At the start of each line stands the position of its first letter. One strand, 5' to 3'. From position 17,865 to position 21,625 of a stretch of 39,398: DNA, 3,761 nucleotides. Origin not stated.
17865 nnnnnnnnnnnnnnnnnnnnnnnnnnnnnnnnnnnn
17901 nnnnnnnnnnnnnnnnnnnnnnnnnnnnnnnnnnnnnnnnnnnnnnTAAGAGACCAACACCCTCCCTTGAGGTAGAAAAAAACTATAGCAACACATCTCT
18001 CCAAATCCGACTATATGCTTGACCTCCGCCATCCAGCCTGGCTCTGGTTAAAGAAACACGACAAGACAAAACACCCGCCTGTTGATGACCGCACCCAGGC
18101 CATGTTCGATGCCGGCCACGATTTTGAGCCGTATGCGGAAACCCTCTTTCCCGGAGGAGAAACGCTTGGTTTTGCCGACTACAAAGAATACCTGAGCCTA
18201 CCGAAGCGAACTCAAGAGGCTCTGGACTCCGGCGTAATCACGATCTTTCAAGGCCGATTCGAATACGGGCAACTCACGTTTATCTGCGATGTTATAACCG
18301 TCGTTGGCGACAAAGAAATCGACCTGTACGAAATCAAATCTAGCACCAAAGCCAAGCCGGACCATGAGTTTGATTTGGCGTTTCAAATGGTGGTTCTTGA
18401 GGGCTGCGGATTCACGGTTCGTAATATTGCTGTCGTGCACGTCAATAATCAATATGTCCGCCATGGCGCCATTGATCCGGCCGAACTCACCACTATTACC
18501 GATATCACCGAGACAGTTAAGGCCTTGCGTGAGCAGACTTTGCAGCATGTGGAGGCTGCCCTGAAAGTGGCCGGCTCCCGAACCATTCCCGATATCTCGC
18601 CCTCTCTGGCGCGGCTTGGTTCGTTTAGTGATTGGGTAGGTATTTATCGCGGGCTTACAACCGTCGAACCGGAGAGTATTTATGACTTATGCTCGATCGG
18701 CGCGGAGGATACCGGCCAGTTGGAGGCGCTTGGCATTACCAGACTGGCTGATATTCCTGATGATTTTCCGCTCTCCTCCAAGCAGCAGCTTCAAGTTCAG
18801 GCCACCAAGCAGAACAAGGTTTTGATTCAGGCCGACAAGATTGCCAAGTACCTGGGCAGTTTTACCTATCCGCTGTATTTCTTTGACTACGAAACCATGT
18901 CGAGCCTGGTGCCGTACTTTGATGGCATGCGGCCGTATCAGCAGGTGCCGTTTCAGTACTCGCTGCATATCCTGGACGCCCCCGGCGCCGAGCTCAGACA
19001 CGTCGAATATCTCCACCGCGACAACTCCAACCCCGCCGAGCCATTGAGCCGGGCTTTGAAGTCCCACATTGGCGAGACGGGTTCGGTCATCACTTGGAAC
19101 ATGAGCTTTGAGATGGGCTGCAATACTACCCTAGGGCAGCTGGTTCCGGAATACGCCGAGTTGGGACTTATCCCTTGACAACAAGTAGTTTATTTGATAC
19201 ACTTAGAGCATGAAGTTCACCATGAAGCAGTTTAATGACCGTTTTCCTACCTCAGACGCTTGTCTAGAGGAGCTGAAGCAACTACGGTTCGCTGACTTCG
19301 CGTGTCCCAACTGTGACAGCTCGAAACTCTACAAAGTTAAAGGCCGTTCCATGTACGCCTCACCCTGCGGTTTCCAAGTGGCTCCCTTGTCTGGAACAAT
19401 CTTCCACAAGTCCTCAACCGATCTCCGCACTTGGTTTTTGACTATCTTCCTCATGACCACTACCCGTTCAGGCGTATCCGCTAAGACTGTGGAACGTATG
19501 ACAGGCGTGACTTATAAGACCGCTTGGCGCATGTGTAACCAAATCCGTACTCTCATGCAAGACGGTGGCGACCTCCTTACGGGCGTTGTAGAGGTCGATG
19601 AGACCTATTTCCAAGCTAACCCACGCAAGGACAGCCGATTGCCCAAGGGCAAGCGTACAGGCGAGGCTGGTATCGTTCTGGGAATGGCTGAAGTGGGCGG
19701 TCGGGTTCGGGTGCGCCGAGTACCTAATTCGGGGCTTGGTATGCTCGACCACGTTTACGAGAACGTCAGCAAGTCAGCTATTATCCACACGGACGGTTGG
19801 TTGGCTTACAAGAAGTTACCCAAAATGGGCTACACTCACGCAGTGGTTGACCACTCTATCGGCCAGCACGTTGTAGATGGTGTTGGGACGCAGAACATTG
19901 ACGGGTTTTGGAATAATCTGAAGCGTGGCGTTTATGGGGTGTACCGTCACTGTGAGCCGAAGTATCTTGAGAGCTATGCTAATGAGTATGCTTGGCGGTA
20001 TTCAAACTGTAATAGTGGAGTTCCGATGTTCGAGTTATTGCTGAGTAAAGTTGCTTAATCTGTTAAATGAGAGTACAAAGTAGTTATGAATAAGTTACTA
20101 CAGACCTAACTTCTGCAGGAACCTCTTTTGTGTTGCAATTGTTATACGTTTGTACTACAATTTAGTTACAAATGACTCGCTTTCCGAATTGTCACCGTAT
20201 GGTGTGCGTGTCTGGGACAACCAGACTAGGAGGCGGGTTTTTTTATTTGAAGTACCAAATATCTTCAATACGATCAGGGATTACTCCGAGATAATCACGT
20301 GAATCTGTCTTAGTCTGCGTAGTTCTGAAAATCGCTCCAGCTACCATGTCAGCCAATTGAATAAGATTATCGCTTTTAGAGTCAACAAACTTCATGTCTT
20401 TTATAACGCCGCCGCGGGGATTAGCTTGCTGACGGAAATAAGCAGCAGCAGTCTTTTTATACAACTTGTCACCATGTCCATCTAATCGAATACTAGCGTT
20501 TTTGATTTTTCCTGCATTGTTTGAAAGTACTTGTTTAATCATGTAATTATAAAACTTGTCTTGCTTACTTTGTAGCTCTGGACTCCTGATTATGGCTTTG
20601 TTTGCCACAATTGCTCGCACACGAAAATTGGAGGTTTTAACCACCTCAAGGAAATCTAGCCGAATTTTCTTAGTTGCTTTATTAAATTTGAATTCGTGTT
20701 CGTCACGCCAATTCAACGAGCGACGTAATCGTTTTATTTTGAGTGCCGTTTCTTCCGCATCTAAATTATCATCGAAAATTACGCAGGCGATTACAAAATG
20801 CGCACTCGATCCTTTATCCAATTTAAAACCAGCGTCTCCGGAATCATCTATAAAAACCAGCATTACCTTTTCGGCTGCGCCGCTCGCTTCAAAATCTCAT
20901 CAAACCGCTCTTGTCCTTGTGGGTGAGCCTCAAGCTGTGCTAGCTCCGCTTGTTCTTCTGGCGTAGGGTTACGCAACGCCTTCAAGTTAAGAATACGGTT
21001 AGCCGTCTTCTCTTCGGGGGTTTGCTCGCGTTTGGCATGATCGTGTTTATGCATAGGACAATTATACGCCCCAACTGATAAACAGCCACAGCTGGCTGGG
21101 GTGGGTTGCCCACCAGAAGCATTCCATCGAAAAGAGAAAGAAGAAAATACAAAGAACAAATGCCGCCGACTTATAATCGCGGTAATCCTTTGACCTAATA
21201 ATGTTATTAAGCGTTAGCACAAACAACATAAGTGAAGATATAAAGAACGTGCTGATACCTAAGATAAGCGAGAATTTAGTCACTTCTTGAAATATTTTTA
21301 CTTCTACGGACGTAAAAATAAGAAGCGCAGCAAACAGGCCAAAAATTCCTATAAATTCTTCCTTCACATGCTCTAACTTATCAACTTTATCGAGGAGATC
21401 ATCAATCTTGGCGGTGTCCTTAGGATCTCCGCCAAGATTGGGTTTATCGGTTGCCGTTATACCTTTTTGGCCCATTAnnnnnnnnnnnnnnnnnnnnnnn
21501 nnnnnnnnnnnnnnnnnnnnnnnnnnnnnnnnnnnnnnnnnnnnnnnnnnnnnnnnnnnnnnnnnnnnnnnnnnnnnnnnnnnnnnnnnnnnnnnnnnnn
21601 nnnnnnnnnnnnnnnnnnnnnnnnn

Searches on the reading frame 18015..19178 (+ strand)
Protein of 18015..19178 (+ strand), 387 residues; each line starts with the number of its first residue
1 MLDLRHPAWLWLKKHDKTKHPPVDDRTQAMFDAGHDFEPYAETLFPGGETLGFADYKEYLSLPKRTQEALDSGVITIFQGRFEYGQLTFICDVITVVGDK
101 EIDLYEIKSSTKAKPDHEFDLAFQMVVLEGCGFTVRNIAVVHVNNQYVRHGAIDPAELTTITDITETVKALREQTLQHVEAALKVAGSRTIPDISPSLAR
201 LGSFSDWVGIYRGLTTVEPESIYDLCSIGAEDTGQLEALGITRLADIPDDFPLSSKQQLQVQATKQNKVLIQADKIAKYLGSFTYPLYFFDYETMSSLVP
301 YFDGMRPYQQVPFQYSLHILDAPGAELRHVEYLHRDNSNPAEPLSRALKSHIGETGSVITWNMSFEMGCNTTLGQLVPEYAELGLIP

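Call 7: search_protein_families(library=pfam, proteins=[window:18015-19178:+], max_evalue=0.01)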
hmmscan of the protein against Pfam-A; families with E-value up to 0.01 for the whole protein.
window:18015-19178:+ (387 aa): 2 families
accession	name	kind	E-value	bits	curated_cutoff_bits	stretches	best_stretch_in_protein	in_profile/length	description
PF11074.14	DUF2779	-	1e-28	100.5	23.3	1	288-382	1-95/126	Domain of unknown function(DUF2779)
PF01930.23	Cas_Cas4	-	0.00015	22.3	22.7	1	91-175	56-138/160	Domain of unknown function DUF83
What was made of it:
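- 18015..20058 (+): Other island cargo on the same strand: a DUF2779/Cas4-like nuclease gene (18015-19178) and an IS1595-family transposase gene (19210-20058). Pfam (call 7).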

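Call 17: search_protein_families(library=ncbifam, proteins=[window:18015-19178:+], max_evalue=0.01)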
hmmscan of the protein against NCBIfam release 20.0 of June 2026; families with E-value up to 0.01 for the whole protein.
window:18015-19178:+ (387 aa): 1 family
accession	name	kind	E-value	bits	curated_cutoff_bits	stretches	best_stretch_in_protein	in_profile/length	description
NF045869.1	UU173_fam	subfamily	4.9e-15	55.5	225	2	273-317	397-443/650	UU173 family protein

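Call 94: search_protein_families(library=pfam, proteins=[window:18015-19178:+], max_evalue=0.1)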
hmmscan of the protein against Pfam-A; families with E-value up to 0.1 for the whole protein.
window:18015-19178:+ (387 aa): 2 families
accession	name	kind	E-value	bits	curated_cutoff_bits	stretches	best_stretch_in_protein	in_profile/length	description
PF11074.14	DUF2779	-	1e-28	100.5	23.3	1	288-382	1-95/126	Domain of unknown function(DUF2779)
PF01930.23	Cas_Cas4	-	0.00015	22.3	22.7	1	91-175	56-138/160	Domain of unknown function DUF83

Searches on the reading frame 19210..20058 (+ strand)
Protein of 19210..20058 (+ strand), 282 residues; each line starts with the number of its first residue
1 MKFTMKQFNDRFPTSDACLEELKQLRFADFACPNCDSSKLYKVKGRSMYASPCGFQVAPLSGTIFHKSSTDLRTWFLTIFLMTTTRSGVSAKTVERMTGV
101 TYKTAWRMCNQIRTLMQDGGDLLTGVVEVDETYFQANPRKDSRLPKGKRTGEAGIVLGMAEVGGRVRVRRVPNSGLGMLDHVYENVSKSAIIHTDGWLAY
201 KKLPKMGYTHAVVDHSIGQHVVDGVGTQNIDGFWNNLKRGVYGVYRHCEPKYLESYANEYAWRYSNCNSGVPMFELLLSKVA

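Call 7: search_protein_families(library=pfam, proteins=[window:19210-20058:+], max_evalue=0.01)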
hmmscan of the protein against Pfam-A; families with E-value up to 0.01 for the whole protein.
window:19210-20058:+ (282 aa): 2 families
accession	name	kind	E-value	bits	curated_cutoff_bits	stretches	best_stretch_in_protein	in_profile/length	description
PF12762.13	DDE_Tnp_IS1595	-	4.3e-31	108.4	27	1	123-264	2-152/153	ISXO2-like transposase domain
PF12760.12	Zn_ribbon_IS1595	-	1.1e-05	25.7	25.4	1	13-49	1-38/46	Transposase zinc-ribbon domain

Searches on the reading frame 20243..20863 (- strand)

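Call 7: search_protein_families(library=pfam, proteins=[window:20243-20863:-], max_evalue=0.01)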
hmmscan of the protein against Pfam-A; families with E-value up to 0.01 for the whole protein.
window:20243-20863:- (206 aa): 1 family
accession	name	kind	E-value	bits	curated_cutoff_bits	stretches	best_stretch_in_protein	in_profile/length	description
PF12686.12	DUF3800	-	1.3e-17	65.3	21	1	2-180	1-148/149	Protein of unknown function (DUF3800)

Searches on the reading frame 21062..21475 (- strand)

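Call 7: search_protein_families(library=pfam, proteins=[window:21062-21475:-], max_evalue=0.01)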
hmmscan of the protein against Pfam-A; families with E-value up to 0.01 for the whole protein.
window:21062-21475:- (137 aa): 0 families

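Call 94: search_protein_families(library=pfam, proteins=[window:21062-21475:-], max_evalue=0.1)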
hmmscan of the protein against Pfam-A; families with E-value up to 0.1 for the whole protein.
window:21062-21475:- (137 aa): 1 family
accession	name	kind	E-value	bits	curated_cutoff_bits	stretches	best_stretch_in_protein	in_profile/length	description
PF11026.13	DUF2721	-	0.013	15.9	28.3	1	66-125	63-121/129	Protein of unknown function (DUF2721)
